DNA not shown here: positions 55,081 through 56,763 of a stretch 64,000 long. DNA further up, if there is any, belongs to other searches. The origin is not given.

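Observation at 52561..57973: Corrinoid methyltransferase operon combining MtaB with an MttB-superfamily methyltransferase, one corrinoid protein and a RACo activase, but no methyl-acceptor or MCR genes nearby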

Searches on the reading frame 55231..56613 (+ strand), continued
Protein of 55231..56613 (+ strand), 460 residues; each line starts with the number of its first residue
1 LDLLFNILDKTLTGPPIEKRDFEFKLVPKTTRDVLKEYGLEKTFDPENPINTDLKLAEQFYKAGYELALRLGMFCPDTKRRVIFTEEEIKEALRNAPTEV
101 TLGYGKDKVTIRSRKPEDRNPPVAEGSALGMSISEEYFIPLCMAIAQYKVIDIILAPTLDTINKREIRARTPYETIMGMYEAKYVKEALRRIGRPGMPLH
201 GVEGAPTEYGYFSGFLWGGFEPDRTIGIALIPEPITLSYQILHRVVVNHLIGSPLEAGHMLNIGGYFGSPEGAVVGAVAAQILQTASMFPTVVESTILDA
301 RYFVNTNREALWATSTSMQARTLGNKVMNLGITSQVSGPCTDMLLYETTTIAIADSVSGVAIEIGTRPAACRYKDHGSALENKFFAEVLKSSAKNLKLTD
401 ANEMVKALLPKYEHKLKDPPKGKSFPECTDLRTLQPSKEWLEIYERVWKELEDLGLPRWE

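Call 34: search_protein_families(library=pfam, proteins=[L030:1177-2535:-, L037:15389-16435:+, L030:4012-5925:+, L019:15357-17543:-, L033:6254-7645:-, L022:3030-4805:-, L023:16543-17574:+, L030:2888-3361:-, L031:1880-3112:-, L031:4140-4709:-], max_evalue=0.001)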
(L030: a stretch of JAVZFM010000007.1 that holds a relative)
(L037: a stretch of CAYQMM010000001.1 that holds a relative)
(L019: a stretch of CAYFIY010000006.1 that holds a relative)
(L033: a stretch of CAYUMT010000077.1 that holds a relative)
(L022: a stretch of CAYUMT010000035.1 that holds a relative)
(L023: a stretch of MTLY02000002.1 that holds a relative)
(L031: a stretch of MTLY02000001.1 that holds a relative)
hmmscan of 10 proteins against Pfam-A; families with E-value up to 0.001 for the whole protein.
L030:1177-2535:- (452 aa): 2 families
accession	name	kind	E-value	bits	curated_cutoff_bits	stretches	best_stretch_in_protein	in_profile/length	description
PF01979.26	Amidohydro_1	-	7.8e-62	209.9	25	1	63-420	1-345/345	Amidohydrolase family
PF07969.17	Amidohydro_3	-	8.6e-22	78.7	29.7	1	297-420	351-471/472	Amidohydrolase family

L037:15389-16435:+ (348 aa): 1 family
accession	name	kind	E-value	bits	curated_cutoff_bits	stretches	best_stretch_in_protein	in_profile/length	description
PF01208.23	URO-D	-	1.8e-65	221.7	23.9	1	19-343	11-345/346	Uroporphyrinogen decarboxylase (URO-D)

L030:4012-5925:+ (637 aa): 2 families
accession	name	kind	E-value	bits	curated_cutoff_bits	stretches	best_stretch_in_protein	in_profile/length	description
PF01314.23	AFOR_C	-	1.3e-119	400.2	27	1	221-622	2-385/385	Aldehyde ferredoxin oxidoreductase, domains 2 & 3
PF02730.20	AFOR_N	-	2.8e-78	262.7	29.8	1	9-206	1-198/199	Aldehyde ferredoxin oxidoreductase, N-terminal domain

L019:15357-17543:- (728 aa): 3 families
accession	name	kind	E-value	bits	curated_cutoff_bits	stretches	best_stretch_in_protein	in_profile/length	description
PF02738.23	MoCoBD_1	-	7.1e-85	284.4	27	1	119-360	2-243/244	Molybdopterin cofactor-binding domain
PF20256.3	MoCoBD_2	-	9.6e-77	258.7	27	1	388-660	3-283/283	Molybdopterin cofactor-binding domain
PF01315.27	Ald_Xan_dh_C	-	1.4e-26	93.4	31.3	1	2-102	13-110/110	Aldehyde oxidase and xanthine dehydrogenase, a/b hammerhead domain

L033:6254-7645:- (463 aa): 3 families
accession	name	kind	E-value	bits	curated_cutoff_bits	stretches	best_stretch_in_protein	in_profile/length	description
PF01977.22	UbiD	-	1.3e-64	217.6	23.3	1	97-292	3-204/206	3-octaprenyl-4-hydroxybenzoate carboxy-lyase Rift-related domain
PF20696.2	UbiD_C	-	9.3e-30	103.7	24.2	1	304-432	6-127/127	3-octaprenyl-4-hydroxybenzoate carboxy-lyase C-terminal domain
PF20695.2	UbiD_N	-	5.6e-17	62.1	24.3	1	11-86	1-77/78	3-octaprenyl-4-hydroxybenzoate carboxy-lyase N-terminal domain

L022:3030-4805:- (591 aa): 3 families
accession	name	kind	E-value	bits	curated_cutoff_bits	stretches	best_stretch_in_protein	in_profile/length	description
PF13382.11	Adenine_deam_C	-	3.1e-55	186.6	27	1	417-583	5-169/169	Adenine deaminase C-terminal domain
PF01979.26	Amidohydro_1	-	1.2e-22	81.1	25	2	275-360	245-345/345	Amidohydrolase family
PF07969.17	Amidohydro_3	-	8.2e-10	39.2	29.7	1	299-360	401-471/472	Amidohydrolase family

L023:16543-17574:+ (343 aa): 5 families
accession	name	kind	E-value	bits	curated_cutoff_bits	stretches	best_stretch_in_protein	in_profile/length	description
PF08240.17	ADH_N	-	6.7e-29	100.6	23.5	1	25-126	1-99/104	Alcohol dehydrogenase GroES-like domain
PF00107.32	ADH_zinc_N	-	6.9e-24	84.7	31.8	1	176-303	3-127/129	Zinc-binding dehydrogenase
PF16912.11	Glu_dehyd_C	-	1.5e-08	34.8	34.9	1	162-329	30-200/211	Glucose dehydrogenase C-terminus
PF13602.12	ADH_zinc_N_2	-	3.2e-05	25.3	27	1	208-340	2-133/134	Zinc-binding dehydrogenase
PF01494.25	FAD_binding_3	-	0.00015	21.6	22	1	166-193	3-30/349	FAD binding domain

L030:2888-3361:- (157 aa): 12 families
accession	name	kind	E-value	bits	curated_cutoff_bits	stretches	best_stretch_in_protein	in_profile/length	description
PF13247.11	Fer4_11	-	5.4e-14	52.6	26.2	1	49-136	6-97/100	4Fe-4S dicluster domain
PF00037.32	Fer4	-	2.1e-13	49.9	21.1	1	82-105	1-24/24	4Fe-4S binding domain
PF12837.12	Fer4_6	-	7e-13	48.3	25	2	82-104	2-24/24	4Fe-4S binding domain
PF13187.11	Fer4_9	-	4.8e-11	43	27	2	11-68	1-50/52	4Fe-4S dicluster domain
PF12838.12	Fer4_7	-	1.1e-10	42.2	27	2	53-103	2-52/52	4Fe-4S dicluster domain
PF14697.11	Fer4_21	-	1.2e-10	41.8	35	2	53-104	8-57/59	4Fe-4S dicluster domain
PF12797.12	Fer4_2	-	3.4e-09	36.5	24.5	2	82-101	3-22/22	4Fe-4S binding domain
PF13237.11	Fer4_10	-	1.7e-08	34.7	25.5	2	82-130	2-53/53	4Fe-4S dicluster domain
PF12800.12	Fer4_4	-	2.6e-07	30.8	24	1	87-102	2-17/17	4Fe-4S binding domain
PF13484.11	Fer4_16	-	3.1e-07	31.5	30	0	89-105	2-18/66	4Fe-4S double cluster binding domain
PF25160.1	LdpA_Fe-S-bd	-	5.9e-06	26.4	27.6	1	55-107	4-46/49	LdpA Fe-S cluster-binding domain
PF13183.11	Fer4_8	-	0.00027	21.9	27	0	10-67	3-66/68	4Fe-4S dicluster domain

L031:1880-3112:- (410 aa): 3 families
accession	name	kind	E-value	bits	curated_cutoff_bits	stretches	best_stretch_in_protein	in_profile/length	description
PF07690.21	MFS_1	-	1.3e-54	185.9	33.4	2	14-291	3-273/347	Major Facilitator Superfamily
PF12832.13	MFS_1_like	-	8.5e-06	25.5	25.2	1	158-374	157-366/373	MFS_1 like family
PF06779.20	MFS_4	-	2.3e-05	24.4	26.3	1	24-392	10-362/364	Uncharacterised MFS-type transporter YbfB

L031:4140-4709:- (189 aa): 1 family
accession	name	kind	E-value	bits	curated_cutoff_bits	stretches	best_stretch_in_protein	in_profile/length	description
PF04463.17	2-thiour_desulf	-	0.00023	21.7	34.7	1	18-157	3-133/141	2-thiouracil desulfurase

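Call 39: search_protein_families(library=ncbifam, proteins=[L030:1177-2535:-, L018:11563-12924:+, L022:3030-4805:-, L019:15357-17543:-, L037:15389-16435:+, L016:11389-12363:+, L018:7989-9176:-], max_evalue=0.00001)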
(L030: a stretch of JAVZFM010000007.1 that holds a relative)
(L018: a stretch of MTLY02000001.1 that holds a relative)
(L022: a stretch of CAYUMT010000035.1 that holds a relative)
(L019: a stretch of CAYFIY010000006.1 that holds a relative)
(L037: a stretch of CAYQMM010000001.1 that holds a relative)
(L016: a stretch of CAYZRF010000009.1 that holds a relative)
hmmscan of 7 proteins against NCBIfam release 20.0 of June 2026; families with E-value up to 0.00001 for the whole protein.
L030:1177-2535:- (452 aa): 66 families (the best 25 are shown)
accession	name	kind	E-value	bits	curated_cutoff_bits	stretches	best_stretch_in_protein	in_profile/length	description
NF004701.0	PRK06038.1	equivalog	7.4e-107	357.7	609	1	7-449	3-430/432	N-ethylammeline chlorohydrolase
NF005540.0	PRK07203.1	equivalog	8e-95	318.1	444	1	10-448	2-441/444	putative aminohydrolase SsnA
TIGR03314.1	Se_ssnA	subfamily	2.4e-93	313.4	455.5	1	10-448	1-440/441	putative selenium metabolism protein SsnA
NF006252.0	PRK08393.1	equivalog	1.6e-81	274.5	617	1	10-442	3-420/424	N-ethylammeline chlorohydrolase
NF004995.0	PRK06380.1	subfamily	9e-80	268.7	567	1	10-434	3-412/418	metal-dependent hydrolase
NF005557.0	PRK07228.1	equivalog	3e-79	266.8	522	1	9-448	2-440/445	5'-deoxyadenosine deaminase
NF006549.0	PRK09045.1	equivalog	1e-74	251.8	540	1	10-439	10-433/444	TRZ/ATZ family hydrolase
NF012037.0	PRK15493.1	equivalog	2.1e-64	217.9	779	1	14-438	7-426/435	bifunctional S-methyl-5'-thioadenosine deaminase/S-adenosylhomocysteine deaminase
NF006055.0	PRK08203.1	equivalog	5.1e-60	203.3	532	1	9-444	6-449/455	8-oxoguanine deaminase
NF006056.0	PRK08204.1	subfamily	3e-51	174.6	391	1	8-448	3-443/449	hypothetical protein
NF005211.0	PRK06687.1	equivalog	1.9e-48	165.3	703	1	13-429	5-417/419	TRZ/ATZ family protein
NF006681.0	PRK09229.1-2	equivalog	3.6e-42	144.6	362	2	182-431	185-435/451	formimidoylglutamate deiminase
NF009059.0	PRK12393.1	equivalog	6.1e-41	140.6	543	1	7-445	4-455/460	amidohydrolase family protein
NF004801.0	PRK06151.1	subfamily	1.3e-40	139.6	416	1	11-432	5-449/491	chlorohydrolase family protein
TIGR02967.1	guan_deamin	equivalog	2.9e-31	108.9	375.4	1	25-391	2-367/401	guanine deaminase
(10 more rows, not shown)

L018:11563-12924:+ (453 aa): 52 families (the best 25 are shown)
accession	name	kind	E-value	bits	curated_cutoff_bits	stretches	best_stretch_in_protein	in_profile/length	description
NF004701.0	PRK06038.1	equivalog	6.5e-116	387.6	609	1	7-445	3-426/432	N-ethylammeline chlorohydrolase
NF005557.0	PRK07228.1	equivalog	1.8e-109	366.4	522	1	9-447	2-439/445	5'-deoxyadenosine deaminase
NF006252.0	PRK08393.1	equivalog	1.3e-99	334.1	617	1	9-444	2-422/424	N-ethylammeline chlorohydrolase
NF006549.0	PRK09045.1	equivalog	1.1e-89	301.1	540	1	14-446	13-440/444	TRZ/ATZ family hydrolase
NF004995.0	PRK06380.1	subfamily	7.8e-89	298.5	567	1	9-436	2-414/418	metal-dependent hydrolase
NF005540.0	PRK07203.1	equivalog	6.2e-84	282.2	444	1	10-448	2-441/444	putative aminohydrolase SsnA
TIGR03314.1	Se_ssnA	subfamily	5.8e-79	266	455.5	1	11-445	2-437/441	putative selenium metabolism protein SsnA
NF006055.0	PRK08203.1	equivalog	4.2e-67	226.6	532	1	7-446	3-451/455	8-oxoguanine deaminase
NF012037.0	PRK15493.1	equivalog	2e-63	214.7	779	1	14-438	7-426/435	bifunctional S-methyl-5'-thioadenosine deaminase/S-adenosylhomocysteine deaminase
NF005211.0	PRK06687.1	equivalog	1e-58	199.1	703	1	28-426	21-414/419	TRZ/ATZ family protein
NF006056.0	PRK08204.1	subfamily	1.1e-54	186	391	1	8-440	3-435/449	hypothetical protein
NF009059.0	PRK12393.1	equivalog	3.8e-54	184.1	543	1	7-441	4-451/460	amidohydrolase family protein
TIGR02967.1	guan_deamin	equivalog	1.7e-52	178.8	375.4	1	26-387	4-365/401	guanine deaminase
NF006679.0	PRK09228.1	subfamily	1.8e-48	165.4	351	1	21-387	24-390/433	guanine deaminase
NF004801.0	PRK06151.1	subfamily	1.1e-42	146.5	416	1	22-449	18-466/491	chlorohydrolase family protein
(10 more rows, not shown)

L022:3030-4805:- (591 aa): 36 families (the best 25 are shown)
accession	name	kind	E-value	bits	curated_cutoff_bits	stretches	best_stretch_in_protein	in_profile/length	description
TIGR01178.1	ade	equivalog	5.3e-141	470.8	472.5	1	21-586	1-551/552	adenine deaminase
NF007457.0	PRK10027.1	equivalog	4e-105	352.2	768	1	7-587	17-584/588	adenine deaminase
NF006056.0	PRK08204.1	subfamily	1.8e-14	53.3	391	1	22-87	5-72/449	hypothetical protein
NF006689.0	PRK09237.1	equivalog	4.5e-14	51.8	371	1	21-104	4-89/383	amidohydrolase/deacetylase family metallohydrolase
NF051886.1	XaaProDiPepCaul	equivalog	8.1e-14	51.4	500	1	300-365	331-395/398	Xaa-Pro dipeptidase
NF009060.0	PRK12394.1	equivalog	9.7e-12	44.3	442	1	21-105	4-89/381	metallo-dependent hydrolase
NF011990.0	PRK15446.2-6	subfamily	1.6e-11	43.6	233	0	23-80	4-64/390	alpha-D-ribose 1-methylphosphonate 5-triphosphate diphosphatase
NF005557.0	PRK07228.1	equivalog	1.8e-11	43.5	522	1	22-85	3-68/445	5'-deoxyadenosine deaminase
NF004995.0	PRK06380.1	subfamily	1.9e-11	43.6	567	0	32-84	14-65/418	metal-dependent hydrolase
TIGR02033.1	D-hydantoinase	equivalog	3.6e-11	42.7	393.25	1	23-88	2-66/454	dihydropyrimidinase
TIGR02318.1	phosphono_phnM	equivalog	5.1e-11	42.1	390.55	0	296-360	310-375/376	phosphonate metabolism protein PhnM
NF009941.0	PRK13404.1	subfamily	1.3e-10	40.5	647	1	21-86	5-67/478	dihydropyrimidinase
TIGR03178.1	allantoinase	equivalog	1.9e-09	36.9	357.85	1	21-83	1-61/441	allantoinase AllB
NF006560.0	PRK09061.1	subfamily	2.4e-09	36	340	1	11-84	17-89/517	amidohydrolase family protein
NF004839.0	PRK06189.1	equivalog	3.1e-09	36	631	1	21-84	4-65/451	allantoinase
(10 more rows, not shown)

L019:15357-17543:- (728 aa): 13 families
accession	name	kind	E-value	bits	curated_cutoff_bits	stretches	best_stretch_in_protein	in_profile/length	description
NF043082.1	XdhA_XDHase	equivalog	1.2e-224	747.9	780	1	2-722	27-755/758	xanthine dehydrogenase subunit XdhA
NF007426.0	PRK09970.1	equivalog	1.7e-218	727.4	916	1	2-720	32-756/761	xanthine dehydrogenase molybdenum-binding subunit XdhA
TIGR03194.1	4hydrxCoA_A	equivalog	1.3e-192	642.2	994.55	1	2-717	23-744/746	4-hydroxybenzoyl-CoA reductase subunit alpha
TIGR03196.1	pucD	equivalog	3.3e-143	478.8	783.65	1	1-715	28-754/763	xanthine dehydrogenase subunit D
NF041018.1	glyceraldDH_alpha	equivalog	2.9e-140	469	790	1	3-715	29-740/741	glyceraldehyde dehydrogenase subunit alpha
TIGR03313.1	Se_sel_red_Mo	hypoth_equivalog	4.2e-125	418.6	1101.9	2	121-721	349-951/951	molybdopterin-dependent oxidoreductase Mo/Fe-S-binding subunit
TIGR03311.1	Se_dep_XDH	equivalog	6.5e-122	408.2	830.45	2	2-531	188-693/848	selenium-dependent xanthine dehydrogenase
NF040766.1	CODH_aero_grp5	exception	6.3e-117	391.7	950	2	5-550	33-590/785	aerobic carbon-monoxide dehydrogenase large subunit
NF045668.1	pterin_aldehy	equivalog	2.7e-107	360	1100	1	4-719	206-904/905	molybdopterin-dependent aldehyde oxidoreductase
NF041671.1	peri_hyde_PaoC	equivalog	2.2e-105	353.7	1180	1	3-721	47-733/735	aldehyde oxidoreductase molybdenum-binding subunit PaoC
TIGR02416.1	CO_dehy_Mo_lg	equivalog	1.9e-99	333.9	991.15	1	1-716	18-768/770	aerobic carbon-monoxide dehydrogenase large subunit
TIGR02965.1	xanthine_xdhB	equivalog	2.9e-90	303.5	849.5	1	5-663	31-689/758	xanthine dehydrogenase molybdopterin binding subunit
TIGR02969.1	mam_aldehyde_ox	subfamily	1.7e-65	221.3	1912.3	1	4-704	605-1282/1330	aldehyde oxidase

L037:15389-16435:+ (348 aa): 5 families
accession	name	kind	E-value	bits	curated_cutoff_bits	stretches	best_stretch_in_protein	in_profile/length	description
NF004889.0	PRK06252.1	subfamily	1.8e-89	300.1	244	1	19-345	15-337/340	methylcobalamin:coenzyme M methyltransferase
NF040654.1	MtaA_Meth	equivalog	1e-85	287.7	400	1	20-344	13-335/337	methylcobamide:CoM methyltransferase MtaA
TIGR01463.1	mtaA_cmuA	subfamily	4.5e-77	259.6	235.4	1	8-344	5-338/340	MtaA/CmuA family methyltransferase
NF041608.1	methylcob_mtaseMtbA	equivalog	4.3e-56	190.4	600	1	19-344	15-337/339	methylcobamide:CoM methyltransferase MtbA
TIGR01464.1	hemE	equivalog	3.6e-18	65.7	302.95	1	84-281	76-276/338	uroporphyrinogen decarboxylase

L016:11389-12363:+ (324 aa): 5 families
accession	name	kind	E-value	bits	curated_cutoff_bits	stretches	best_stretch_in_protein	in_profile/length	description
TIGR01463.1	mtaA_cmuA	subfamily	1.3e-43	149.6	235.4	1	30-323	41-337/340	MtaA/CmuA family methyltransferase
NF004889.0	PRK06252.1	subfamily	2.5e-39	135.2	244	1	38-322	50-334/340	methylcobalamin:coenzyme M methyltransferase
NF040654.1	MtaA_Meth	equivalog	1.2e-34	119.8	400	1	36-321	45-332/337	methylcobamide:CoM methyltransferase MtaA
TIGR01464.1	hemE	equivalog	2.1e-24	86.2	302.95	1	28-322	36-337/338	uroporphyrinogen decarboxylase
NF041608.1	methylcob_mtaseMtbA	equivalog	1.5e-23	83.4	600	1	36-323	48-336/339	methylcobamide:CoM methyltransferase MtbA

L018:7989-9176:- (395 aa): 1 family
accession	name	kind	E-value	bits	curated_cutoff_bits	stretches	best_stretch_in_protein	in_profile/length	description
NF047927.1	ABC_BMP_B6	equivalog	9.8e-32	110.4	400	1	97-386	17-305/314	putative B6 ABC transporter substrate-binding protein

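Call 47: find_homologous_proteins(query=L016:11389-12363:+)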
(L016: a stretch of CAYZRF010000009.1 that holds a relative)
Query L016:11389-12363:+ (324 aa): 594 proteins with E <= 0.001 among 3179 candidates; the best 120 are listed.
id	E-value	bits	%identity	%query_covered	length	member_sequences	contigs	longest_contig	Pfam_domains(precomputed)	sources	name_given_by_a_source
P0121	4.5e-203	691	98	100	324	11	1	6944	PF01208.24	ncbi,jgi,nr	ncbi:MAG: hypothetical protein DRN92_02650 [Thermoproteota archaeon]|nr:MAG: hypothetical protein DR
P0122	7.9e-166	569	81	100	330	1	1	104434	PF01208.24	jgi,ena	-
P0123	4.4e-93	330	48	100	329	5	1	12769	PF01208.24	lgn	-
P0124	1.6e-85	305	43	100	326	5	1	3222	PF01208.24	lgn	-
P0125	1.3e-84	302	47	100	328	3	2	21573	PF01208.24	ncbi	-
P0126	1.6e-65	239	39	99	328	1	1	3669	PF01208.24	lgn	-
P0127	3.1e-65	238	40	100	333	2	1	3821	PF01208.24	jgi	-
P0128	4.0e-64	235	40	98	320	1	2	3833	PF01208.24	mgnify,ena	mgnify:CR=1 FL=1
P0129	7.4e-64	234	39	100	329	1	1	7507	PF01208.24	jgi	jgi:uroporphyrinogen decarboxylase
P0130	1.1e-63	233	42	95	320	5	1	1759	PF01208.24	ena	-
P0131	1.9e-62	229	39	100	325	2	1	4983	PF01208.24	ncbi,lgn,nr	ncbi:MAG: uroporphyrinogen decarboxylase family protein [Proteobacteria bacterium]|nr:uroporphyrinog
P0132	3.2e-60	222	38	98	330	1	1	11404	PF01208.24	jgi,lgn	-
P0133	1.7e-59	220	39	98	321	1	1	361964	PF01208.24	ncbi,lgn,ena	-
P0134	2.1e-59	219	38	98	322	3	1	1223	PF01208.24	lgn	-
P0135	2.8e-59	219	38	100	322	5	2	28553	PF01208.24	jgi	jgi:uroporphyrinogen decarboxylase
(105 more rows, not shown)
